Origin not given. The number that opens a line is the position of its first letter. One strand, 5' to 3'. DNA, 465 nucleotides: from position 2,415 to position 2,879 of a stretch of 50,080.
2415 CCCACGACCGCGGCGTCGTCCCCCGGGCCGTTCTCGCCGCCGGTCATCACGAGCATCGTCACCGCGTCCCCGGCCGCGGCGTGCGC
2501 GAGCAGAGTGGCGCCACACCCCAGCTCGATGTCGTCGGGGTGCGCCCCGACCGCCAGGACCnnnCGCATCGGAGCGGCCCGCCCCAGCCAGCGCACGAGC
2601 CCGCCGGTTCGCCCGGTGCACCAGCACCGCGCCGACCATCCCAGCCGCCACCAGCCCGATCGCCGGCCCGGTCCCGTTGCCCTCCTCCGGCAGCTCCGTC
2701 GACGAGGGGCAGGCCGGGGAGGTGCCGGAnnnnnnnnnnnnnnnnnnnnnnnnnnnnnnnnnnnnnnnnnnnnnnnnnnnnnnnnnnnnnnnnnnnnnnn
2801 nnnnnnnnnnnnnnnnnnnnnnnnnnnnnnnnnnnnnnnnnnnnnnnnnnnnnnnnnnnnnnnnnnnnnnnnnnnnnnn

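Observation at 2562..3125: Candidate new C-terminal sorting signal: .................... - TM helix - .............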

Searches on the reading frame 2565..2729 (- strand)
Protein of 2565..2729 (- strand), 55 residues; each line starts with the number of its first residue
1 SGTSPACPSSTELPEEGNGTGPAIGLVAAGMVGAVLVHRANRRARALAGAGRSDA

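Call 8: search_protein_families(library=ncbifam, proteins=[window:2565-2729:-], max_evalue=10)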
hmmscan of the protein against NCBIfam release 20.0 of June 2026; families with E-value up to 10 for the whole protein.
seq(55 aa): 1 family
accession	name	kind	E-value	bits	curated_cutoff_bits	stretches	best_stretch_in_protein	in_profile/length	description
NF053611.1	YiaD_Gzip_OmpA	equivalog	0.033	13.9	175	1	6-51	12-58/206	YiaD family glycine zipper/OmpA-like lipoprotein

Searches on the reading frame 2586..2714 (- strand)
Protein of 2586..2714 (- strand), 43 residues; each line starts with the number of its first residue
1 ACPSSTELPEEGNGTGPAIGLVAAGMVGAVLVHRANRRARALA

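Call 9: find_homologous_proteins(query=window:2586-2714:-, max_evalue=10)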
Query seq(43 aa) (43 aa): 2 proteins with E <= 10 among 2 candidates.
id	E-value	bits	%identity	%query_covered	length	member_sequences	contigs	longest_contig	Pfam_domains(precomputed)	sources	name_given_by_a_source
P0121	3.1e-12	62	83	93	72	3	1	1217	-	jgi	jgi:hypothetical protein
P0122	5.9e-9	52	74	88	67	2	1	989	-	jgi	jgi:hypothetical protein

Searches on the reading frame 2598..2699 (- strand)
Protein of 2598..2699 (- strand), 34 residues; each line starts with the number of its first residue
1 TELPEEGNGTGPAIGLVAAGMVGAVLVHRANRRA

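Call 8: search_protein_families(library=ncbifam, proteins=[window:2598-2699:-], max_evalue=10)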
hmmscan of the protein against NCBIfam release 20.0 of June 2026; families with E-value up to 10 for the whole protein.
seq(34 aa): 1 family
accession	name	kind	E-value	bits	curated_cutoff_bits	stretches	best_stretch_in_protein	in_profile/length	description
NF008527.1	PRK11463.1-1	exception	0.058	12.9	150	1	16-34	51-69/191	FxsA family membrane protein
